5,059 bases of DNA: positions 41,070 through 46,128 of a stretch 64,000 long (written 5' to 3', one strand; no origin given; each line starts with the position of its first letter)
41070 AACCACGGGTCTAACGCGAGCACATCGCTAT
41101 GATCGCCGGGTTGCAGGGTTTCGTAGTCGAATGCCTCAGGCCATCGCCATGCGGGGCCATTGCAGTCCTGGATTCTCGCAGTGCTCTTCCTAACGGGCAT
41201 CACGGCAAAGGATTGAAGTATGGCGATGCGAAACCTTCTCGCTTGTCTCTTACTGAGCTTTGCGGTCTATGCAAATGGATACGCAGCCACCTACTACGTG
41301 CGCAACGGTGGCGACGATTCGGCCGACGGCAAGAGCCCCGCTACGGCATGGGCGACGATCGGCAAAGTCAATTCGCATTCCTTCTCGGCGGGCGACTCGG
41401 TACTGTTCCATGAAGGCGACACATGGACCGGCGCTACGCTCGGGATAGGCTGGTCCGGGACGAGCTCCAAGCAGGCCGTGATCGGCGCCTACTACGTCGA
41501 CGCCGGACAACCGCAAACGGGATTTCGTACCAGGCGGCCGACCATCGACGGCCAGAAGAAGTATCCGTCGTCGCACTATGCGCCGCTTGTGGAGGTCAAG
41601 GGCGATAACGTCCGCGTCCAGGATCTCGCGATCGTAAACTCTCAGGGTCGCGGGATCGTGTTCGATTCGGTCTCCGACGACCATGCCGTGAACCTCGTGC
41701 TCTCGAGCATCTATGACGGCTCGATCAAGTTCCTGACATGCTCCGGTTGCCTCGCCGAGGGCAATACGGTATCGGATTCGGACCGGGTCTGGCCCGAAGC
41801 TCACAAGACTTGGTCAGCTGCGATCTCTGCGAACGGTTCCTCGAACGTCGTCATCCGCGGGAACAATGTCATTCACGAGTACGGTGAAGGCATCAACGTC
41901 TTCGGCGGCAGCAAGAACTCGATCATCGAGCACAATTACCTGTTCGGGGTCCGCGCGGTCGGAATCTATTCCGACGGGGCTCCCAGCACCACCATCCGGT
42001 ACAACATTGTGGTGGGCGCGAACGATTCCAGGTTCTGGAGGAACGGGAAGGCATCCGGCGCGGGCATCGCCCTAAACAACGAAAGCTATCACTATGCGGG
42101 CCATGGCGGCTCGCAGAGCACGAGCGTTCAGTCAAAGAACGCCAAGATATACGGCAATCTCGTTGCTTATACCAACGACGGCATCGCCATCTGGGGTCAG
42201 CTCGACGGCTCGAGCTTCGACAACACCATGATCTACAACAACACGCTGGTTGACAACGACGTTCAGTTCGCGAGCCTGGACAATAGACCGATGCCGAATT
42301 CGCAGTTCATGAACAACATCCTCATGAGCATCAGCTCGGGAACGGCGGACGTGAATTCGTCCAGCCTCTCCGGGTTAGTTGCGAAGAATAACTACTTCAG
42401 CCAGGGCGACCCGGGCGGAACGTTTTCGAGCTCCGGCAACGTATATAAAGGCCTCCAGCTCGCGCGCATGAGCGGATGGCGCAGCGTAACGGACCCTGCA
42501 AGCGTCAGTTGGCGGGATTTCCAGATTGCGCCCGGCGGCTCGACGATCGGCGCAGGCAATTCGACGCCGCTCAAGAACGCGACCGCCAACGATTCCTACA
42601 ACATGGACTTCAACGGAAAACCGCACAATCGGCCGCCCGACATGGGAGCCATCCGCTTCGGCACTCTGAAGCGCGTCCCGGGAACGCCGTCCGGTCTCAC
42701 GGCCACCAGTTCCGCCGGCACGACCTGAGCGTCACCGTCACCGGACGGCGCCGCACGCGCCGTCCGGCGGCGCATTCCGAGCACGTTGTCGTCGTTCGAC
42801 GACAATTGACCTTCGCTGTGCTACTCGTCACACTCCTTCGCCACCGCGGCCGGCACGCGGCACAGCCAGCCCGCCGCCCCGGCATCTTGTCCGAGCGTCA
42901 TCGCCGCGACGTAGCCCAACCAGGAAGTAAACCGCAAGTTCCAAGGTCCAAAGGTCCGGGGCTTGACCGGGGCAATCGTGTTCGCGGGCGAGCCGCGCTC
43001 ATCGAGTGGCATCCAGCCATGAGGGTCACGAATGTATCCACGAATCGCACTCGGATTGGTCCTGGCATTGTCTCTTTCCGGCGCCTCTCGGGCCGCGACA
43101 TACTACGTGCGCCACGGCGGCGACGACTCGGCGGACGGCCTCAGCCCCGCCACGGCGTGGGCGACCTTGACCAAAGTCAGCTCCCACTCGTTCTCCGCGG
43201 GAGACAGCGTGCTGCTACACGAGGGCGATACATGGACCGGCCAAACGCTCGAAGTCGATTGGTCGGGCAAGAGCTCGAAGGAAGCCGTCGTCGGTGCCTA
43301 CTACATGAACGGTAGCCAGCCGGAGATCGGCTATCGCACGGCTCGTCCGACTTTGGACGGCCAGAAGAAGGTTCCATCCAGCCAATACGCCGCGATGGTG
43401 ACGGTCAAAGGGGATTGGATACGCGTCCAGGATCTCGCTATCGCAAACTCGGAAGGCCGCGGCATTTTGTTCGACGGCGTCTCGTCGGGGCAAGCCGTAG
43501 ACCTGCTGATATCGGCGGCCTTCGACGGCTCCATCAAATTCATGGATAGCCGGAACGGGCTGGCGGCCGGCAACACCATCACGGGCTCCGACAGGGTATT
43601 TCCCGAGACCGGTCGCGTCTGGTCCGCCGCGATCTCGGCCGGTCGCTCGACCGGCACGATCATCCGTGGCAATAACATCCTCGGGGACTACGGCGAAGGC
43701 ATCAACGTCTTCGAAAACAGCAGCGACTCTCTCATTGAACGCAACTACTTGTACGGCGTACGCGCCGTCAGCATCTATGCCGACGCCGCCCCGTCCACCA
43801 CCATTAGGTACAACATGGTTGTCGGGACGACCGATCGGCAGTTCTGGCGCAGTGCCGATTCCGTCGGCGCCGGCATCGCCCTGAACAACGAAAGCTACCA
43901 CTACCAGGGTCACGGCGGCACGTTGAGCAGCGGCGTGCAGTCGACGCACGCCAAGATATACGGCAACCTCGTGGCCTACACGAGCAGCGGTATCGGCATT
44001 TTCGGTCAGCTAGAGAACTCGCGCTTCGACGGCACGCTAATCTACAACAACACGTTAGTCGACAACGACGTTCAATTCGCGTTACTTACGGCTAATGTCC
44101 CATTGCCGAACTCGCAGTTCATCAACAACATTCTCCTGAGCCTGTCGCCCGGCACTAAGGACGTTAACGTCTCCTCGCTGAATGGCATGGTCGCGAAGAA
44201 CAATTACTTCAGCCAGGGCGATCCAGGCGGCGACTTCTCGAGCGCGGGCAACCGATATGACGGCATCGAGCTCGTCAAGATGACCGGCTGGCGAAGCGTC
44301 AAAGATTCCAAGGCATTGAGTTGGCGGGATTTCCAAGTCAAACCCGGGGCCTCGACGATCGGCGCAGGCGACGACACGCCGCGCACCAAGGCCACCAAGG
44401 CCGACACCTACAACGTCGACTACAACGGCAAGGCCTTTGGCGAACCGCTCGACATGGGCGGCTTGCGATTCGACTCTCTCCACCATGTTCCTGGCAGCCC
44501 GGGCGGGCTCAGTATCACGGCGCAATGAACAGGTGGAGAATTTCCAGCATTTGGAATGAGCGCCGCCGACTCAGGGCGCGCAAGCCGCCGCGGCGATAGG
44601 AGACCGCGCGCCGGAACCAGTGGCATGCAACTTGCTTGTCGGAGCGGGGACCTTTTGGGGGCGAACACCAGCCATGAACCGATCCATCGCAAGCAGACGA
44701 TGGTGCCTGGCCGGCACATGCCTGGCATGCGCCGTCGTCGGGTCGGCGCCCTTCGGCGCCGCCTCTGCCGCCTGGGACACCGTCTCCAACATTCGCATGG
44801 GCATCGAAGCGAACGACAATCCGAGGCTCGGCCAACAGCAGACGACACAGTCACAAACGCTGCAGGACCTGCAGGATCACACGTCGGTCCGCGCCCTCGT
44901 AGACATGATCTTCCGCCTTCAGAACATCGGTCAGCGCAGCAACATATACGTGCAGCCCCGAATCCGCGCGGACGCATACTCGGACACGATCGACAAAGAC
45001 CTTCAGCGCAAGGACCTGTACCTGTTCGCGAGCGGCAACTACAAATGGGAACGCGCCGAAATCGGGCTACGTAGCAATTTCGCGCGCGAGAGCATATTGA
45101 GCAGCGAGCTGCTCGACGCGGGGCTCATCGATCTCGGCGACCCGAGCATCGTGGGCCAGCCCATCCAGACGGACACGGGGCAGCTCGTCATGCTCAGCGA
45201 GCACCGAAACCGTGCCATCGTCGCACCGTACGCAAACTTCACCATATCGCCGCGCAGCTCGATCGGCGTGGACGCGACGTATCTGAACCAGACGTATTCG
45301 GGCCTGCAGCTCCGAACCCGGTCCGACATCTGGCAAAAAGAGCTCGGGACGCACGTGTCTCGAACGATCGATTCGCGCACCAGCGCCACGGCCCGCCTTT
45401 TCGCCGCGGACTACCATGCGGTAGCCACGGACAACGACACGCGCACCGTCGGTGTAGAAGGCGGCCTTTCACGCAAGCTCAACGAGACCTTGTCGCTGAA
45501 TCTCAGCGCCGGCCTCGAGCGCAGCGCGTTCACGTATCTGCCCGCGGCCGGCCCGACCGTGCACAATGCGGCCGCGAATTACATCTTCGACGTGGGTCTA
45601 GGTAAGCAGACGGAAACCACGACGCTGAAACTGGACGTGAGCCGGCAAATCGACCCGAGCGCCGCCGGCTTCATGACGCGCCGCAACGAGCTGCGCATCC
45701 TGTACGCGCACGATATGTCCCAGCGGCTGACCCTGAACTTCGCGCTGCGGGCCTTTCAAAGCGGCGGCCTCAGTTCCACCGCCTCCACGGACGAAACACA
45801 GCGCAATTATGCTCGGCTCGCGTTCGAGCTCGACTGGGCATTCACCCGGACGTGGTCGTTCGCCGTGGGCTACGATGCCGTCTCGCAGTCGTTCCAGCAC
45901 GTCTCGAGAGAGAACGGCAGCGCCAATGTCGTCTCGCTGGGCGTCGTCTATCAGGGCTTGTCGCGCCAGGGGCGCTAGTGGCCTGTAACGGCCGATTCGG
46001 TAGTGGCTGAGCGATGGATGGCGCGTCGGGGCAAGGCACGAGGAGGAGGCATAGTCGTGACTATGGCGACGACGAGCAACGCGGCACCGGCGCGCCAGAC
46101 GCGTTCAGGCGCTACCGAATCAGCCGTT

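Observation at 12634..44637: The polysaccharide locus is cut into many units by near-identical sigma-54 promoters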

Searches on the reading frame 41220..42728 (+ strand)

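Call 9: search_protein_families(library=ncbifam, proteins=[window:41220-42728:+])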
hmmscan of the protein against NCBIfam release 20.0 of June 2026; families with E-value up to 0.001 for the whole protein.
window:41220-42728:+ (502 aa): 0 families

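Call 12: search_protein_families(library=pfam, proteins=[window:41220-42728:+], max_evalue=0.01)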
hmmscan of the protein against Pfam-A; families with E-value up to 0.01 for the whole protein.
window:41220-42728:+ (502 aa): 1 family
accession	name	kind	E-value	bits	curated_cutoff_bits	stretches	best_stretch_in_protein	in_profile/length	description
PF13229.12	Beta_helix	-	1.3e-11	44.8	25.9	1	125-289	4-148/158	Right handed beta helix region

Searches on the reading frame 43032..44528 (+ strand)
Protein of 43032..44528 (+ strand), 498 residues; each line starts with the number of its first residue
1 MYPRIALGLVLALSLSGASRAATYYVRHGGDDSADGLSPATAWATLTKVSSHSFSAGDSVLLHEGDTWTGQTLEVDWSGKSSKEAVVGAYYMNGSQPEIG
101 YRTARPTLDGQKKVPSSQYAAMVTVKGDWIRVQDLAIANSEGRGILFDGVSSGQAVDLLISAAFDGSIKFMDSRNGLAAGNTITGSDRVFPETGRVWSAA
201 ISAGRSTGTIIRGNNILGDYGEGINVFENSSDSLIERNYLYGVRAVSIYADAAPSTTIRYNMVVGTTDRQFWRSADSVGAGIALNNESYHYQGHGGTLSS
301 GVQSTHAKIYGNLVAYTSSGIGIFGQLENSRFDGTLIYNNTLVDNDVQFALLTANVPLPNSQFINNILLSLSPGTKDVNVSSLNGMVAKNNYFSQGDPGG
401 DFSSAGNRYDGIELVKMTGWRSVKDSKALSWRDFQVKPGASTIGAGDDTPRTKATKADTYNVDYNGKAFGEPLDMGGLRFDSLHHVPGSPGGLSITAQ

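Call 9: search_protein_families(library=ncbifam, proteins=[window:43032-44528:+])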
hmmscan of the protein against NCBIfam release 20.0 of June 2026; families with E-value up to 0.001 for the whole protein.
window:43032-44528:+ (498 aa): 0 families

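Call 12: search_protein_families(library=pfam, proteins=[window:43032-44528:+], max_evalue=0.01)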
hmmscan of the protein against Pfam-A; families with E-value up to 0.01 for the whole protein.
window:43032-44528:+ (498 aa): 2 families
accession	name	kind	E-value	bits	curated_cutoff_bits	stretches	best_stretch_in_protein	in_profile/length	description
PF13229.12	Beta_helix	-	3.4e-10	40.2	25.9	1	126-290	6-150/158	Right handed beta helix region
PF05048.19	NosD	-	3.8e-08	33.5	23.6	1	141-351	15-178/212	Periplasmic copper-binding protein (NosD)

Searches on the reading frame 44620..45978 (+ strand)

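Call 9: search_protein_families(library=ncbifam, proteins=[window:44620-45978:+])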
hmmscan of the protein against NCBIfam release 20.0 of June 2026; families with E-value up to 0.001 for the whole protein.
window:44620-45978:+ (452 aa): 0 families

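Call 13: search_protein_families(library=pfam, proteins=[window:44674-45978:+], max_evalue=0.01)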
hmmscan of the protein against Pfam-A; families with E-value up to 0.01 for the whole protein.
window:44674-45978:+ (434 aa): 2 families
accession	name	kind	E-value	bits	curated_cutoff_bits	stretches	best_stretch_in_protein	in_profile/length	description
PF03797.25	Autotransporter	-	0.0015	18.8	26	1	244-401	105-255/255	Autotransporter beta-domain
PF19089.6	DUF5777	-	0.0071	16.1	23.1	0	348-424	127-200/247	Membrane bound beta barrel domain (DUF5777)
